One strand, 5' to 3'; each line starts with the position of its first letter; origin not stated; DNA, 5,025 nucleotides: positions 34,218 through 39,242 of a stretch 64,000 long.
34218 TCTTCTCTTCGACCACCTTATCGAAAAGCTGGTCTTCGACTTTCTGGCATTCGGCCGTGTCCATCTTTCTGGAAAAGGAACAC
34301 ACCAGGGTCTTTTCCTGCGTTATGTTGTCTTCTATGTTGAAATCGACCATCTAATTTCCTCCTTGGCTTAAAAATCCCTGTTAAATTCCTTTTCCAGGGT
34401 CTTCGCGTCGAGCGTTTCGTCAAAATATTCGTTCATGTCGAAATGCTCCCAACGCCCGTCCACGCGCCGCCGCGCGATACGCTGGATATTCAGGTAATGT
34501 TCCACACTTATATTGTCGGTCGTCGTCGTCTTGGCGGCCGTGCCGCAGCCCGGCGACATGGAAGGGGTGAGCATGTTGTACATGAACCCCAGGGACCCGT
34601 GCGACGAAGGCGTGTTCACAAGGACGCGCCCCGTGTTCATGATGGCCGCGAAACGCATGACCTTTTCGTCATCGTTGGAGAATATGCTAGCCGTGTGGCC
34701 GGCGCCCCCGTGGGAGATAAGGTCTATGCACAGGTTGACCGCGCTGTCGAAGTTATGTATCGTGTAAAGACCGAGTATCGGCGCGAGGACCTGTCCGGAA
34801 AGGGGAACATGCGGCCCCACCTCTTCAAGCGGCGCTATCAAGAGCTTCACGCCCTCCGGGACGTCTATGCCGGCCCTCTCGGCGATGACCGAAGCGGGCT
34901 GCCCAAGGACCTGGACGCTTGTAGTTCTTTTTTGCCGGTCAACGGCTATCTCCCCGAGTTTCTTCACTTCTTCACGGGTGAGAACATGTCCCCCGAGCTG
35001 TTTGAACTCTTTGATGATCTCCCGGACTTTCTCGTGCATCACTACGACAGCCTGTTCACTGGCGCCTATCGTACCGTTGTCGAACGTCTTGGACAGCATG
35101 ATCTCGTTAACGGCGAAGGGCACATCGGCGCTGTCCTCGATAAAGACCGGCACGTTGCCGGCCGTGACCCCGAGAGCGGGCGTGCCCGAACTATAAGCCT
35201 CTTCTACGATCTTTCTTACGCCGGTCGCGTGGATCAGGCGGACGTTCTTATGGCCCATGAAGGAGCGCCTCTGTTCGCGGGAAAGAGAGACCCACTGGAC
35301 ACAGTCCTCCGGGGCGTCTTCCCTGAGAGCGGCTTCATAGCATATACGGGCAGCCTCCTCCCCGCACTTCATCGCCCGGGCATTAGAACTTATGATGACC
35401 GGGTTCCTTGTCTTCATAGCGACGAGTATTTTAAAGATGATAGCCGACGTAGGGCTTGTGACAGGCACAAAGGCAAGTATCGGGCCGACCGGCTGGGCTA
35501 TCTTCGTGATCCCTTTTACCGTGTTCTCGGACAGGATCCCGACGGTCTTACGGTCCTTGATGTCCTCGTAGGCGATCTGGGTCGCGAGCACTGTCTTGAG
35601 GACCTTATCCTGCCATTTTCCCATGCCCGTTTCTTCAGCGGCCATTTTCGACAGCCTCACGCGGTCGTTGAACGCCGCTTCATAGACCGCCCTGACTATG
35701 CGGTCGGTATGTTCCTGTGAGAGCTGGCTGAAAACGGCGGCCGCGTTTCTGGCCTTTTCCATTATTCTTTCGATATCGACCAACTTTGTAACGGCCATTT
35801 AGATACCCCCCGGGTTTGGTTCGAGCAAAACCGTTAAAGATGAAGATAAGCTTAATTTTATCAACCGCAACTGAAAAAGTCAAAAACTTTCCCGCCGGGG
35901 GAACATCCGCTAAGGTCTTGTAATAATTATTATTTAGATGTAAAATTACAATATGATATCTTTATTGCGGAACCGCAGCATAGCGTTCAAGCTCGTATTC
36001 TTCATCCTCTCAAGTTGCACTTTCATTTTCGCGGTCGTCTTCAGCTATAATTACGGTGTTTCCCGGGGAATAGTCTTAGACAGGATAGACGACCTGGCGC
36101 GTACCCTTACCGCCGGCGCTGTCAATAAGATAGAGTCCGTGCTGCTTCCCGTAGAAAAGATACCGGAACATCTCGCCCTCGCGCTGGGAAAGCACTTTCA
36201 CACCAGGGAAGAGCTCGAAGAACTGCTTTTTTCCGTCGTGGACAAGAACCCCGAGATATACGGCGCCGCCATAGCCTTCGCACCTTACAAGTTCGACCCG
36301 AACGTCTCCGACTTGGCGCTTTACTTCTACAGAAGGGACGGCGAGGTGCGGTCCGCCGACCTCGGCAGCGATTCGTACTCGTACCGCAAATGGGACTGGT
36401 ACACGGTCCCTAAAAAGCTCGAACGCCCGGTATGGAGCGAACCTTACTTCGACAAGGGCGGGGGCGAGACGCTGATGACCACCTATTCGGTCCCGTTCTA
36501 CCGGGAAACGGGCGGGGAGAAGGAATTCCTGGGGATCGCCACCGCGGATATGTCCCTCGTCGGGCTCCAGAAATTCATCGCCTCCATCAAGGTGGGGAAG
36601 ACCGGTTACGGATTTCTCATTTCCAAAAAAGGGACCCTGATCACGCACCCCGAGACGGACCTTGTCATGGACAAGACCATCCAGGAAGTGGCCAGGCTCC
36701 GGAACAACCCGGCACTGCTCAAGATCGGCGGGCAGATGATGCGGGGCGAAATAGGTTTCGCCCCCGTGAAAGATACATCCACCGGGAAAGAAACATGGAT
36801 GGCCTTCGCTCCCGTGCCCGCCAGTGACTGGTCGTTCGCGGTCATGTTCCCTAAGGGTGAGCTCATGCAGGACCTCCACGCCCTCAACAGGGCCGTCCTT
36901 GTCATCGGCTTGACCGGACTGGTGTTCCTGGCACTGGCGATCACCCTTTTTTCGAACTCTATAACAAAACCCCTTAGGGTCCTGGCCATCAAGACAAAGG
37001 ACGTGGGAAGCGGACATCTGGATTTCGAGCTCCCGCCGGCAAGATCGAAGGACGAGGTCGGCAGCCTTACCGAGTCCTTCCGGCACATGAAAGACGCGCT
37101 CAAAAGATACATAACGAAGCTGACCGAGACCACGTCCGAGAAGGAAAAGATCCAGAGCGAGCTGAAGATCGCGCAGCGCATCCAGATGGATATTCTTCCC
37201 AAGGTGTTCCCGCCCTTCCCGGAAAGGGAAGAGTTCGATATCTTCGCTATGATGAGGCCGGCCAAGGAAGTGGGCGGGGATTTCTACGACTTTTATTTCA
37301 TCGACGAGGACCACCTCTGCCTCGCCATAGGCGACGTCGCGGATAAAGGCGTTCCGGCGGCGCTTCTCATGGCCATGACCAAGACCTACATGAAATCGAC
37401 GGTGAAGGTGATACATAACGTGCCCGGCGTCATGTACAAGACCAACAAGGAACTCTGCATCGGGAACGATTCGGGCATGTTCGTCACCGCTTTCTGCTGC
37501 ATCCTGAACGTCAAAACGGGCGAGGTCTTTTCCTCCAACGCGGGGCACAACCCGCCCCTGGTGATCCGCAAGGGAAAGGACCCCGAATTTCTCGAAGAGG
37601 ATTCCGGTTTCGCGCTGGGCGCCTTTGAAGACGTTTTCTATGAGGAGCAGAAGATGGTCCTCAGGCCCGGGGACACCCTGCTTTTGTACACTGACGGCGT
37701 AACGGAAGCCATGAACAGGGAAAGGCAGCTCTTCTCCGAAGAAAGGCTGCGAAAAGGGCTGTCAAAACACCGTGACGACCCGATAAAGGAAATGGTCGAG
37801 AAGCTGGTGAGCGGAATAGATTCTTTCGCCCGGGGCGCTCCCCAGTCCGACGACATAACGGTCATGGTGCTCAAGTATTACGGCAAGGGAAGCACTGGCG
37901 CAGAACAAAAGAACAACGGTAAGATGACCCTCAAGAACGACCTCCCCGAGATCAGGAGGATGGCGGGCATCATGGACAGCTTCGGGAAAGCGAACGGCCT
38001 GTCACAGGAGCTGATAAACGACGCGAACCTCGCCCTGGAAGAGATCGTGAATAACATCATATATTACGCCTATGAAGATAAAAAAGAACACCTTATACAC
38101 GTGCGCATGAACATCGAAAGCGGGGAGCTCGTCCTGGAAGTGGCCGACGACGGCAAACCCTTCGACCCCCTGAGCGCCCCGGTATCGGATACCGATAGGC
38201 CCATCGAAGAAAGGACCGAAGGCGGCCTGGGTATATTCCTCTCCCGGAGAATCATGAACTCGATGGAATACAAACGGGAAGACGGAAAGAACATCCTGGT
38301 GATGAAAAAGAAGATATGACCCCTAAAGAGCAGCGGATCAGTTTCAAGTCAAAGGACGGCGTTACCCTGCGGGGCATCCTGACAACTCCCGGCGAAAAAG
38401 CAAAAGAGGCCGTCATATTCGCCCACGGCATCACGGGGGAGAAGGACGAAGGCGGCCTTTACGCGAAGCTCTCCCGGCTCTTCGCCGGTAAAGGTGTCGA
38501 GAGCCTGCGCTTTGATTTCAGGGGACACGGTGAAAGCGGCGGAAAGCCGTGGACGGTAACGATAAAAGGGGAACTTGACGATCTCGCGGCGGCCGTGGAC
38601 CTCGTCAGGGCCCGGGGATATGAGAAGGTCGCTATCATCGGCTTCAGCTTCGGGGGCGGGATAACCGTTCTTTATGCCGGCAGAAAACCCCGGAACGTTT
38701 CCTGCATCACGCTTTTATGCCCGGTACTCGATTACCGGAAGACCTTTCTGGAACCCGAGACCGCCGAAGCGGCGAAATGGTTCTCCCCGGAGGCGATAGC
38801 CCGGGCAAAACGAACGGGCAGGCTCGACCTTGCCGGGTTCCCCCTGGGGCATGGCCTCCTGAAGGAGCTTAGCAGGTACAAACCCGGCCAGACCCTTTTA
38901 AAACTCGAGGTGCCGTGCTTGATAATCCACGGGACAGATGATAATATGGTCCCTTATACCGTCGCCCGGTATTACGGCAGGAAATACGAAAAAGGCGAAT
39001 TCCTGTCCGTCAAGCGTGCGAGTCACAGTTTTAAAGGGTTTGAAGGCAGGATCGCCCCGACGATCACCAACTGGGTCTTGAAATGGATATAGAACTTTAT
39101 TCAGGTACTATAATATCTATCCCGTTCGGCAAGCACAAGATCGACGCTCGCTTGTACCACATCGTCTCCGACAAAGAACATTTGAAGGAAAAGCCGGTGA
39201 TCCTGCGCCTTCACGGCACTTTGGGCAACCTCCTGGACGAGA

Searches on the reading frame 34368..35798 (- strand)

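Call 51: search_protein_families(library=pfam, proteins=[window:34368-35798:-], max_evalue=0.00001)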
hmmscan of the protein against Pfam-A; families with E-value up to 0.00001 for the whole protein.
window:34368-35798:- (476 aa): 1 family
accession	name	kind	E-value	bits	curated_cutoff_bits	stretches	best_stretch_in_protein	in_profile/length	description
PF00171.27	Aldedh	-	1.7e-23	83.4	23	1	7-267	29-291/461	Aldehyde dehydrogenase family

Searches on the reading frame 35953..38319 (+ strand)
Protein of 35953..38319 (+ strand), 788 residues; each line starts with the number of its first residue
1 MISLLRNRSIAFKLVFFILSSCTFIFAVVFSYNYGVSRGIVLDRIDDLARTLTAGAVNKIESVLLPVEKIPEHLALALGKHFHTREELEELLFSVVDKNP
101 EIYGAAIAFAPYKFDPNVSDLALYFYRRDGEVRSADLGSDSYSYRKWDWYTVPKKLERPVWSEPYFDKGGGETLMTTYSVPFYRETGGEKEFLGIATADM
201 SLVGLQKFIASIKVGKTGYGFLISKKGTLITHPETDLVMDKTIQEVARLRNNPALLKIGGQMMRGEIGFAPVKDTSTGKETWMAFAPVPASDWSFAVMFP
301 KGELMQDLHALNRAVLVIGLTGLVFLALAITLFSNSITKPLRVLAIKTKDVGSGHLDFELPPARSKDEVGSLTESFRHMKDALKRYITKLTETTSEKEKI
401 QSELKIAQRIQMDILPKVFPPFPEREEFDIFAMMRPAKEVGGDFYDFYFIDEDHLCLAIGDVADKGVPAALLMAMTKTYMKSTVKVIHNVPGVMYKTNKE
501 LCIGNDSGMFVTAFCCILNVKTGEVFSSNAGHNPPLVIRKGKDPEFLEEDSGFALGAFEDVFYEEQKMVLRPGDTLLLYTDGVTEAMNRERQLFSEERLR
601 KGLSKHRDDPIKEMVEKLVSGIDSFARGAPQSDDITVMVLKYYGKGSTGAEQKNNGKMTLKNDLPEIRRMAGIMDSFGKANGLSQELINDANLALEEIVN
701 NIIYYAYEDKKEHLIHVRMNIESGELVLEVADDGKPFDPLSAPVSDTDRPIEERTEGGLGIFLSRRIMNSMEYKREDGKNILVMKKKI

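Call 51: search_protein_families(library=pfam, proteins=[window:35953-38319:+], max_evalue=0.00001)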
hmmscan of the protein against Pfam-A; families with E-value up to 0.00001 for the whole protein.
window:35953-38319:+ (788 aa): 6 families
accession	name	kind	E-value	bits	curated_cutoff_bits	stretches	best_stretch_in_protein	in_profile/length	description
PF07228.17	SpoIIE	-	1.4e-49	169.2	25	1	451-642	1-191/192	Stage II sporulation protein E (SpoIIE)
PF22673.2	MCP-like_PDC_1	-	2.6e-28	99.1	27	1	89-207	2-113/113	Methyl-accepting chemotaxis protein-like, first PDC sensor domain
PF13581.12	HATPase_c_2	-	1.1e-26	93.7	27.4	1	663-786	4-127/127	Histidine kinase-like ATPase domain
PF02743.24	dCache_1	-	2.8e-22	79.9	45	1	44-297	6-239/240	Cache domain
PF00672.30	HAMP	-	7.7e-12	45.8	25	1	332-384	1-52/53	HAMP domain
PF17201.10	Cache_3-Cache_2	-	1.4e-08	34.8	27.7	1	201-312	187-297/299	Cache 3/Cache 2 fusion domain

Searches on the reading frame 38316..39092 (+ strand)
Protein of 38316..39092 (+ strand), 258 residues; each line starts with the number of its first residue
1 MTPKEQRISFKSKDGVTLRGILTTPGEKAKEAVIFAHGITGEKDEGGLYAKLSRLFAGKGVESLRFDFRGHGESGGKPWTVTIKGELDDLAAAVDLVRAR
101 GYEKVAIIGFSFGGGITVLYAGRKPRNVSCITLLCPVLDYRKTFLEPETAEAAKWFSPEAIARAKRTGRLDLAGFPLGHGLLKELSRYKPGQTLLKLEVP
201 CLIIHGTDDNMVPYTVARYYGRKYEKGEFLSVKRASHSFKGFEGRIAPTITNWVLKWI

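Call 51: search_protein_families(library=pfam, proteins=[window:38316-39092:+], max_evalue=0.00001)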
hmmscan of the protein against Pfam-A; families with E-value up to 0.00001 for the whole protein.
window:38316-39092:+ (258 aa): 7 families
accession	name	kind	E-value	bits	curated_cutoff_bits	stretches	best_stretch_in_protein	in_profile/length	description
PF12146.15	Hydrolase_4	-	3e-22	79.5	27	1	28-163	2-136/239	Serine aminopeptidase, S33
PF00561.26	Abhydrolase_1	-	2.1e-21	77.2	25.8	1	32-141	2-103/245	alpha/beta hydrolase fold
PF12697.13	Abhydrolase_6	-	2.2e-14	55.1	26.3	1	33-238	1-205/217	Alpha/beta hydrolase family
PF02129.25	Peptidase_S15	-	2.4e-10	41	23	1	47-142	46-134/262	X-Pro dipeptidyl-peptidase (S15 family)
PF00326.27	Peptidase_S9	-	9.5e-10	38.8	22.6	1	55-215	9-161/213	Prolyl oligopeptidase family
PF20408.4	Abhydrolase_11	-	1e-06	29.1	27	0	30-132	2-104/193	Alpha/beta hydrolase domain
PF02230.22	Abhydrolase_2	-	1.8e-06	28.4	23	0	100-144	102-146/217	Phospholipase/Carboxylesterase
